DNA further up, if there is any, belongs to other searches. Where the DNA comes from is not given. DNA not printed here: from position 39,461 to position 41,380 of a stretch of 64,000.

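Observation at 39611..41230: Asparagine-synthetase homolog without the glutaminase cysteine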

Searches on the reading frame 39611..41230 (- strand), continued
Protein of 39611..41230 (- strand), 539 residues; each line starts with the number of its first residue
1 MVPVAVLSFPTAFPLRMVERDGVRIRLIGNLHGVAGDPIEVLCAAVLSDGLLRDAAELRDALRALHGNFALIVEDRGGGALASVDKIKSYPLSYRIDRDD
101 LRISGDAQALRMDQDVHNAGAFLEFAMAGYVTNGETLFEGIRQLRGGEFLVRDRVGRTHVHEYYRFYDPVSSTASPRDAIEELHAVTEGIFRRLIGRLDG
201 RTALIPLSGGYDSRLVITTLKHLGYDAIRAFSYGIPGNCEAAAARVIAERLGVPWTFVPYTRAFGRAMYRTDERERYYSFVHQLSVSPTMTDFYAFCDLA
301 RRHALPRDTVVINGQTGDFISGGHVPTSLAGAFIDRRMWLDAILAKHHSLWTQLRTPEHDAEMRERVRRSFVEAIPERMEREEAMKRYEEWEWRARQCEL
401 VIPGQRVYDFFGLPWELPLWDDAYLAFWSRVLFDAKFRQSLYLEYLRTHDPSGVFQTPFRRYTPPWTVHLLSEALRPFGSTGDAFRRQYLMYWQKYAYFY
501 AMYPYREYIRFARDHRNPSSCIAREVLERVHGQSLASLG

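Call 65: find_encoding_contigs(protein=P0012, flank=10000, max_places=1)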
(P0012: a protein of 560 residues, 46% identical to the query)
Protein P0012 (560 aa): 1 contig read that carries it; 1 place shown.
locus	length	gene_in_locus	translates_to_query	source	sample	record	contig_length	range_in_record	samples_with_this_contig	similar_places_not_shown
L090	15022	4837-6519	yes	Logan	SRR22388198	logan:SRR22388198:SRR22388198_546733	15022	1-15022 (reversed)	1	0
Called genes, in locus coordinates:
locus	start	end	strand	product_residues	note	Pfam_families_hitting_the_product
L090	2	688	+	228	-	?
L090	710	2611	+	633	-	PF13522:GATase_6, PF13537:GATase_7, PF00733:Asn_synthase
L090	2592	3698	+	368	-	PF01209:Ubie_methyltran, PF05175:MTS (faint), PF13489:Methyltransf_23, PF06325:PrmA (weak), PF08241:Methyltransf_11, PF08242:Methyltransf_12, PF13649:Methyltransf_25, PF13847:Methyltransf_31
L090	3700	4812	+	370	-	-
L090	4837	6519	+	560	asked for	PF00733:Asn_synthase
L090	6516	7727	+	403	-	PF13439:Glyco_transf_4, PF13579:Glyco_trans_4_4 (weak), PF20706:GT4-conflict, PF00534:Glycos_transf_1, PF13692:Glyco_trans_1_4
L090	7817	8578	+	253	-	PF05050:Methyltransf_21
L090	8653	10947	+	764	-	PF13439:Glyco_transf_4, PF13579:Glyco_trans_4_4, PF20706:GT4-conflict, PF00534:Glycos_transf_1, PF13692:Glyco_trans_1_4, PF13439:Glyco_transf_4, PF13579:Glyco_trans_4_4, PF00534:Glycos_transf_1, +2 more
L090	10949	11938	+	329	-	PF01073:3Beta_HSD, PF01370:Epimerase, PF04321:RmlD_sub_bind, PF16363:GDP_Man_Dehyd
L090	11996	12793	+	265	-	PF00535:Glycos_transf_2 (weak)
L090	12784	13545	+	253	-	PF00535:Glycos_transf_2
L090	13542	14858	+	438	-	PF08421:Methyltransf_13, PF13489:Methyltransf_23, PF08241:Methyltransf_11, PF08242:Methyltransf_12, PF13649:Methyltransf_25 (weak), PF08484:Methyltransf_14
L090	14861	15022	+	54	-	?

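Call 72: find_encoding_contigs(protein=P0248, flank=10000, max_places=1)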
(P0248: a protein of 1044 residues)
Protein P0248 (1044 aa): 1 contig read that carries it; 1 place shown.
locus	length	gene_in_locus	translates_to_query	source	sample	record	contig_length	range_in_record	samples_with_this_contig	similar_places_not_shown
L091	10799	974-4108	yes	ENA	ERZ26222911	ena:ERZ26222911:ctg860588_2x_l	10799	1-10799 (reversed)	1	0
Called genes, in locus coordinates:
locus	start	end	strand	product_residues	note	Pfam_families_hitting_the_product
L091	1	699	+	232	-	?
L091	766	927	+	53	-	-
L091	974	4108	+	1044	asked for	PF13440:Polysacc_synt_3, PF00733:Asn_synthase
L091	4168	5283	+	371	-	PF04230:PS_pyruv_trans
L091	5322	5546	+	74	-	-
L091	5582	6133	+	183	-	PF00583:Acetyltransf_1, PF13302:Acetyltransf_3, PF13523:Acetyltransf_8 (weak)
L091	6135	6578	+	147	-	-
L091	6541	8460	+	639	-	PF23019:DUF7033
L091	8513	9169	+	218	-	PF02350:Epimerase_2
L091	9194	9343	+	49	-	-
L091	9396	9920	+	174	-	PF13641:Glyco_tranf_2_3, PF00535:Glycos_transf_2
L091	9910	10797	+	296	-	?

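Call 81: search_solved_structures(query=A4, max_evalue=1)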
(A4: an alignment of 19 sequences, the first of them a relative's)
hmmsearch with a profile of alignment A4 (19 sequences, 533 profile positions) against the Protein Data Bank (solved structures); distinct sequences matched with E-value up to 1: 4.
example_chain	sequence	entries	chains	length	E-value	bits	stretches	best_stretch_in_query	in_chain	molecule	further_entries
5cwb_A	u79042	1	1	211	0.006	18.7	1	116-241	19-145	Designed helical repeat protein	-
8cwy_A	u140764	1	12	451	0.12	14.3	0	116-242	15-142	T32-15-1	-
8cws_A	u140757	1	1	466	0.17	13.8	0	122-242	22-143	F4132-2 Chain A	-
7mwr_B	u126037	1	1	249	0.18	13.8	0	119-242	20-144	LHD101B4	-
